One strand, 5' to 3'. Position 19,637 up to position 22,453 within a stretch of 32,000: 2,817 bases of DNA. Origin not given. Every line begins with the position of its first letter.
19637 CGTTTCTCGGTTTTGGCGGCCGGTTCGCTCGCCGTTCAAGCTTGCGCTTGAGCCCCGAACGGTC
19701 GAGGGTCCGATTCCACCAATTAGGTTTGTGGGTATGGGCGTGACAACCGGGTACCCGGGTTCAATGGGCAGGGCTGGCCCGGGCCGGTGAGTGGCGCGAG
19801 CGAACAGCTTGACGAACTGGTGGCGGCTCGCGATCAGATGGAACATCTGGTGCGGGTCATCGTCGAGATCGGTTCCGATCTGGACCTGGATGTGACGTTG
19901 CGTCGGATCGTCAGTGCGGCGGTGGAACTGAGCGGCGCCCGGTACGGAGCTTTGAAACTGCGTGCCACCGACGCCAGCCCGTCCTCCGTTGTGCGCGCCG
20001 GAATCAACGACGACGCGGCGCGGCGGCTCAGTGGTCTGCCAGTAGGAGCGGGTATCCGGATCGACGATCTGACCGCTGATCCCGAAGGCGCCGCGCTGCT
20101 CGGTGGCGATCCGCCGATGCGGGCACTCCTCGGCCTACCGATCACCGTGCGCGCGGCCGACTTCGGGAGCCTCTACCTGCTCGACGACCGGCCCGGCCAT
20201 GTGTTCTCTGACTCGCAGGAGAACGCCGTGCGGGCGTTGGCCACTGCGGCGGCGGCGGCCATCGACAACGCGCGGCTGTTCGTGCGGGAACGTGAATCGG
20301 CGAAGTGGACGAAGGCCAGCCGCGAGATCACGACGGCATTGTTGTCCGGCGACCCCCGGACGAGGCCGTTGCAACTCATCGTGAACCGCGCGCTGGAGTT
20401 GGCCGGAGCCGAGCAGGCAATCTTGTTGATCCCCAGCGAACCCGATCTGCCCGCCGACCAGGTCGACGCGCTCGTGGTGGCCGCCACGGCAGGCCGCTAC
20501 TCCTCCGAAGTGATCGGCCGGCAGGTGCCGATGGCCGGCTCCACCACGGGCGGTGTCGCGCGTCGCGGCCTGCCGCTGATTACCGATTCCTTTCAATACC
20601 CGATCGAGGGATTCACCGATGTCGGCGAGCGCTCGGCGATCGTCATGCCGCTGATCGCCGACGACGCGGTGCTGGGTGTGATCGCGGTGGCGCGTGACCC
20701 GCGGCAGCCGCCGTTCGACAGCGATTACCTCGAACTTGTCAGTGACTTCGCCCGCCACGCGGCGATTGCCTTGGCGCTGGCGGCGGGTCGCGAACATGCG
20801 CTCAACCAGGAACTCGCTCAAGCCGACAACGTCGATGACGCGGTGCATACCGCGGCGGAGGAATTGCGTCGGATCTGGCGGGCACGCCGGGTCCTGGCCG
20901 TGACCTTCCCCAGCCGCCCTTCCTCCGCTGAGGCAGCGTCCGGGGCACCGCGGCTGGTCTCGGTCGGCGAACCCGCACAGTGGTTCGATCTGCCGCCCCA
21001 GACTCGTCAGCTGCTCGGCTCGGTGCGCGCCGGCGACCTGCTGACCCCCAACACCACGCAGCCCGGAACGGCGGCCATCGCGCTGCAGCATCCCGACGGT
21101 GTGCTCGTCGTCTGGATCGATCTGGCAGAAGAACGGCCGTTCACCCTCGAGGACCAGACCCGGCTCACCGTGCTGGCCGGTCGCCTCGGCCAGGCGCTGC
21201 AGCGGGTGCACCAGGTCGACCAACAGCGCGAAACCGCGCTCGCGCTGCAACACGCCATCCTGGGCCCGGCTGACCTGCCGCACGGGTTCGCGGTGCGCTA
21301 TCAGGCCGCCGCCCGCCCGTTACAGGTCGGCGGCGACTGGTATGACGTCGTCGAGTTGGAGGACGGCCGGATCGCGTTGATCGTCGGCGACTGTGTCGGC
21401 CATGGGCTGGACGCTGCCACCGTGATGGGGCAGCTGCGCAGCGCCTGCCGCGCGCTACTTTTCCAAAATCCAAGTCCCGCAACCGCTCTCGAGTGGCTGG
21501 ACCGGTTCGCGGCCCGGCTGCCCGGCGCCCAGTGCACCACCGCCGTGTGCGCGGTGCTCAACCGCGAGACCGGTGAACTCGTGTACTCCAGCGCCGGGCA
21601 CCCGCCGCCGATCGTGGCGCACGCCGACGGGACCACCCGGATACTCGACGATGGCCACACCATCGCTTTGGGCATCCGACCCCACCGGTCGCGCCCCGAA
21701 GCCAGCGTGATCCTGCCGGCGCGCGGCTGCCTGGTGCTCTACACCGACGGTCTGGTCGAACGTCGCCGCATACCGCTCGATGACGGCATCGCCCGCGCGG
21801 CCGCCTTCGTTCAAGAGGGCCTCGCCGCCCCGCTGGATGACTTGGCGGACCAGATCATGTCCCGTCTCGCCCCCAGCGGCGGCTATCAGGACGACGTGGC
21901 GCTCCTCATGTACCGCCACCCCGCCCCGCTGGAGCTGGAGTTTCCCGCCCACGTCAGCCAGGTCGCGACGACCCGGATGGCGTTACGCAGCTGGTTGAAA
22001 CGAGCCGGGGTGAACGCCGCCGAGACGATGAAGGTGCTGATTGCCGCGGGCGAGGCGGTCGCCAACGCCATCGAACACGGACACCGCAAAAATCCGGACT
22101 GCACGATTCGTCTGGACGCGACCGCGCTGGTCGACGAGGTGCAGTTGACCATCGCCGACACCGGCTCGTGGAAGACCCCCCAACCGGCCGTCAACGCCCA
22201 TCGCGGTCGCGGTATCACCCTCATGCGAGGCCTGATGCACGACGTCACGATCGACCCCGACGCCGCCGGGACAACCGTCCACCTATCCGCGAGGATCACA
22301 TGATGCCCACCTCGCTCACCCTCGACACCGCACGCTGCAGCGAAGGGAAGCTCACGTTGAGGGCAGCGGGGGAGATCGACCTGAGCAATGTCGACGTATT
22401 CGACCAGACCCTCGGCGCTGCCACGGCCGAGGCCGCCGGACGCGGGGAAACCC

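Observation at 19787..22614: DevS/DosT-type tandem GAF sensor rewired to a PP2C phosphatase + anti-sigma kinase, with an overlapping STAS partner and the heme-ligand His replaced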

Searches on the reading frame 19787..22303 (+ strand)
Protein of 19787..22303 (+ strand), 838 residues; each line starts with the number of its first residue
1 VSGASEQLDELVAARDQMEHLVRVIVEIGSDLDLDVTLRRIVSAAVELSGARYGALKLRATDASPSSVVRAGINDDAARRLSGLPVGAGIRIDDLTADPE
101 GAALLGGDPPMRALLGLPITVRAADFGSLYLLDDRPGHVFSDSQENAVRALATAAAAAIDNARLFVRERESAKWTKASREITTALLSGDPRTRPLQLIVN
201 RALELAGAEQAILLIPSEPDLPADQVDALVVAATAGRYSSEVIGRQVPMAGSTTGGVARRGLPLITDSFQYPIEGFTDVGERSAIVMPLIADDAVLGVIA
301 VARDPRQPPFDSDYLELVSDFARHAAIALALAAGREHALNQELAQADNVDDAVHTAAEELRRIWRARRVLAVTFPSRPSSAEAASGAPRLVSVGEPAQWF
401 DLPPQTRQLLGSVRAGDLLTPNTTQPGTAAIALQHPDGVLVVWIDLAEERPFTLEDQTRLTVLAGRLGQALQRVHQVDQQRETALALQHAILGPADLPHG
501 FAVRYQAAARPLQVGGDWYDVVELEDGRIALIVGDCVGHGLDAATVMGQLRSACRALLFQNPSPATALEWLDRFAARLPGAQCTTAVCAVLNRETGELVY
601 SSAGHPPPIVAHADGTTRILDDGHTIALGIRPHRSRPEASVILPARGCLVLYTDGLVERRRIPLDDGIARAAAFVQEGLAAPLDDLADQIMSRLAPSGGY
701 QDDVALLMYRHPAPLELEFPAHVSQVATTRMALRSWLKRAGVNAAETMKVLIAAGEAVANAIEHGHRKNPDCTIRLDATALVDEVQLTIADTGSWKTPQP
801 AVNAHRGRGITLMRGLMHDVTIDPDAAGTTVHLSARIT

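Call 3: search_protein_families(library=pfam, proteins=[window:19787-22303:+], max_evalue=0.01)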
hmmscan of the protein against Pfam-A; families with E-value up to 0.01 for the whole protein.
window:19787-22303:+ (838 aa): 6 families
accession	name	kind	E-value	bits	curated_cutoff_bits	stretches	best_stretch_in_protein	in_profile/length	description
PF07228.17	SpoIIE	-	9e-48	163.2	25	1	526-711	2-191/192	Stage II sporulation protein E (SpoIIE)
PF13581.12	HATPase_c_2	-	1.2e-25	90.4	27.4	1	719-834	1-126/127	Histidine kinase-like ATPase domain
PF13185.12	GAF_2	-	2.7e-23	83.1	28.6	2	195-329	8-135/136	GAF domain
PF01590.32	GAF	-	2.1e-22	80.5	22.4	2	195-329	6-133/133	GAF domain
PF13492.12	GAF_3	-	7.5e-11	43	27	1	274-330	73-128/129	GAF domain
PF02518.31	HATPase_c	-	0.0011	19.8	26.4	1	754-832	10-104/111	Histidine kinase-, DNA gyrase B-, and HSP90-like ATPase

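Call 4: search_solved_structures(query=window:19787-22303:+, max_evalue=0.01, show_alignments=4)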
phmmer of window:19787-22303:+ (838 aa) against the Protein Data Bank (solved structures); distinct sequences matched with E-value up to 0.01: 14.
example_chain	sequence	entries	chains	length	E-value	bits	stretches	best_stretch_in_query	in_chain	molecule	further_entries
3ke6_A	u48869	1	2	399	3.6e-50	174.7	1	496-837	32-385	Protein Rv1364c/MT1410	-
4ynr_A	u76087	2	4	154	4.3e-23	85.1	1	30-167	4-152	Redox sensor histidine kinase response regulator DevS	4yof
2vzw_A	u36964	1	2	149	9.6e-23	84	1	34-168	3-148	PROBABLE HISTIDINE KINASE RESPONSE REGULATOR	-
2w3d_A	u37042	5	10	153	9.9e-23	83.9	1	31-167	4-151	TWO COMPONENT SENSOR HISTIDINE KINASE DEVS (GAF FAMILY PROTEIN)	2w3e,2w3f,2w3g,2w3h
2y79_A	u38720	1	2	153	1.9e-22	83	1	31-167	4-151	REDOX SENSOR HISTIDINE KINASE RESPONSE REGULATOR DEVS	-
2y8h_A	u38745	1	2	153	2.6e-22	82.5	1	31-167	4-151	TWO COMPONENT SENSOR HISTIDINE KINASE DEVS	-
2vjw_A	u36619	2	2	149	2.2e-10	43.1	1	195-336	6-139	GAF FAMILY PROTEIN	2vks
3es2_A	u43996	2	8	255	5.4e-07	31.9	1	511-708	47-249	Probable two-component response regulator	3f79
3eq2_A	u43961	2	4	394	1.4e-06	30.5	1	511-708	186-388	Probable two-component response regulator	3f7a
1til_A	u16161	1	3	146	0.00027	23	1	715-837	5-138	Anti-sigma F factor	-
1l0o_A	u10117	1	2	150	0.0003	22.8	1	715-837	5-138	Anti-sigma F factor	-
1th8_A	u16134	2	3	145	0.00052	22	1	715-834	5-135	Anti-sigma F factor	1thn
1tid_A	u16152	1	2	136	0.00056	21.9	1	715-833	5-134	Anti-sigma F factor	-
6m36_A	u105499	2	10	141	0.0019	20.2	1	715-794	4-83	Serine-protein kinase RsbW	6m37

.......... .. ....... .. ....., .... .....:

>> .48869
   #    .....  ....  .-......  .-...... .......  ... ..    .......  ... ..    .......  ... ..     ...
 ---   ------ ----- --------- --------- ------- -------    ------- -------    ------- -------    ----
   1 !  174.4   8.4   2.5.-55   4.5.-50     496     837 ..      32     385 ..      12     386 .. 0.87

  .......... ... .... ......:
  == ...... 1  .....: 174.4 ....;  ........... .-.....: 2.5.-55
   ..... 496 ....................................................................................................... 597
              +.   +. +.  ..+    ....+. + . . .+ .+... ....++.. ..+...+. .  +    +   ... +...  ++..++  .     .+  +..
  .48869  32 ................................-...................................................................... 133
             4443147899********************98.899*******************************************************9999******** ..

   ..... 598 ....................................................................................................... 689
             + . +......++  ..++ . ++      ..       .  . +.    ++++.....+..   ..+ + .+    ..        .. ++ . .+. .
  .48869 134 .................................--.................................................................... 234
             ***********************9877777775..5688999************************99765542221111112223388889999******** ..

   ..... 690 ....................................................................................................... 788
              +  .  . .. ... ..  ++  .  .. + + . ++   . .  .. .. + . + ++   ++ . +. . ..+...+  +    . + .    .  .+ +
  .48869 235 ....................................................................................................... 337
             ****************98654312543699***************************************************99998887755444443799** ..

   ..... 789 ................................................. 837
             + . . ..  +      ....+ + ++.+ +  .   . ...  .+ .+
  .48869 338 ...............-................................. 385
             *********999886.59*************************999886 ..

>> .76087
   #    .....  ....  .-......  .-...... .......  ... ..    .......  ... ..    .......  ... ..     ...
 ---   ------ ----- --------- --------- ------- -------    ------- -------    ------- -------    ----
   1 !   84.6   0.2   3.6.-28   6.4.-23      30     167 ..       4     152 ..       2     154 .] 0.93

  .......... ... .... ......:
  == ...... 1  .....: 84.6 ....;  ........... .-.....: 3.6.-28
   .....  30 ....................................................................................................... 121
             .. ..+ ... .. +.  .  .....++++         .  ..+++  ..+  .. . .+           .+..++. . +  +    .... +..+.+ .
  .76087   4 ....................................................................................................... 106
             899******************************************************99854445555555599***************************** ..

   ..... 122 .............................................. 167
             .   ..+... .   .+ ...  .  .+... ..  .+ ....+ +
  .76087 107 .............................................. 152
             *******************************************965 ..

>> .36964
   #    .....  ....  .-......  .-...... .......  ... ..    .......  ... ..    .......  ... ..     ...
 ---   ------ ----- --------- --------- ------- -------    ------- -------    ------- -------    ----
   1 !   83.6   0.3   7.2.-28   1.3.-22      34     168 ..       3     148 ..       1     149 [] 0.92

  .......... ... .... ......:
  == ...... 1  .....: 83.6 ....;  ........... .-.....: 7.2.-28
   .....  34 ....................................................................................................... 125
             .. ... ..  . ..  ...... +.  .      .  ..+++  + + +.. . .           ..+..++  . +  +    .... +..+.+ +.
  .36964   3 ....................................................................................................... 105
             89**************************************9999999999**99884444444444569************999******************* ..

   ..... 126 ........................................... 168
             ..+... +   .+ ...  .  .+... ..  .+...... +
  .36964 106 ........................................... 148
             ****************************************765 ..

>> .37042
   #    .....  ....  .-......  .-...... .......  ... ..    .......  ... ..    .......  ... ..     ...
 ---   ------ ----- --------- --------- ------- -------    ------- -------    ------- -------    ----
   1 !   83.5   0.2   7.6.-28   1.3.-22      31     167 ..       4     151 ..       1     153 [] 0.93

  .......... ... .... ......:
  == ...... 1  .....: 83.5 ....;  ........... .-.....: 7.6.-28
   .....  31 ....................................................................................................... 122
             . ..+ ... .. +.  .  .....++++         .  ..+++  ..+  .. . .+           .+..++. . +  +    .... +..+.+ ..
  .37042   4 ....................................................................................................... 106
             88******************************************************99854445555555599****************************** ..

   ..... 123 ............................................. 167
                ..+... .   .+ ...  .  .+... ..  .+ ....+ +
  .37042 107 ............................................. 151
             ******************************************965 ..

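Call 8: find_homologous_proteins(query=window:19787-22300:+, max_evalue=1e-10)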
Query window:19787-22300:+ (838 aa): 1724 proteins with E <= 1e-10 among 8000 candidates; the best 120 are listed.
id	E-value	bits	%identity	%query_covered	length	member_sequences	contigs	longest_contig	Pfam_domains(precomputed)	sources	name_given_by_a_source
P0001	0.0e+0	1793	100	98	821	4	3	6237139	PF13185.13,PF01590.33,PF13581.13,PF13492.13,PF07228.18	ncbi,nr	ncbi:SpoIIE family protein phosphatase [Mycobacterium conspicuum]|nr:SpoIIE family protein phosphata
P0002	0.0e+0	1617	89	100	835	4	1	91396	PF13185.13,PF01590.33,PF13581.13,PF13492.13,PF07228.18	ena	-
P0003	0.0e+0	1601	89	100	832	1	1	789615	PF13185.13,PF01590.33,PF13581.13,PF13492.13,PF07228.18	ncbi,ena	-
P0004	0.0e+0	1600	89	100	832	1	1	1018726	PF13185.13,PF01590.33,PF13581.13,PF13492.13,PF07228.18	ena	-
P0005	0.0e+0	1598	89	100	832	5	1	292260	PF13185.13,PF01590.33,PF13581.13,PF13492.13,PF07228.18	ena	-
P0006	0.0e+0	1571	86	100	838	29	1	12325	PF13185.13,PF01590.33,PF13581.13,PF13492.13,PF07228.18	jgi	jgi:serine phosphatase RsbU (regulator of sigma subunit)/anti-sigma regulatory factor (Ser/Thr prote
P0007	0.0e+0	1565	86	100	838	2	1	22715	PF13185.13,PF01590.33,PF13581.13,PF13492.13,PF07228.18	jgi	jgi:serine phosphatase RsbU (regulator of sigma subunit)/anti-sigma regulatory factor (Ser/Thr prote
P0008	0.0e+0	1562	85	100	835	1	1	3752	PF13185.13,PF01590.33,PF13581.13,PF13492.13,PF07228.18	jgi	-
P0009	0.0e+0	1561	85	100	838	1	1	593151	PF13185.13,PF01590.33,PF13581.13,PF13492.13,PF07228.18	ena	-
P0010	0.0e+0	1560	85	100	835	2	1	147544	PF13185.13,PF01590.33,PF13581.13,PF13492.13,PF07228.18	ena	-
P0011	0.0e+0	1558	85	100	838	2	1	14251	PF13185.13,PF01590.33,PF13581.13,PF13492.13,PF07228.18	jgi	jgi:serine phosphatase RsbU (regulator of sigma subunit)/anti-sigma regulatory factor (Ser/Thr prote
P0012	0.0e+0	1553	86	100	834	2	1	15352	PF13185.13,PF01590.33,PF13581.13,PF13492.13,PF07228.18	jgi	jgi:serine phosphatase RsbU (regulator of sigma subunit)/GAF domain-containing protein/anti-sigma re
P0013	0.0e+0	1550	85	100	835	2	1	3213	PF13185.13,PF01590.33,PF13581.13,PF13492.13,PF07228.18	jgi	jgi:serine phosphatase RsbU (regulator of sigma subunit)/anti-sigma regulatory factor (Ser/Thr prote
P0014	0.0e+0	1550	86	100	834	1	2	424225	PF13185.13,PF01590.33,PF13581.13,PF13492.13,PF07228.18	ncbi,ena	-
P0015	0.0e+0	1549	86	100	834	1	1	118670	PF13185.13,PF01590.33,PF13581.13,PF13492.13,PF07228.18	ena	-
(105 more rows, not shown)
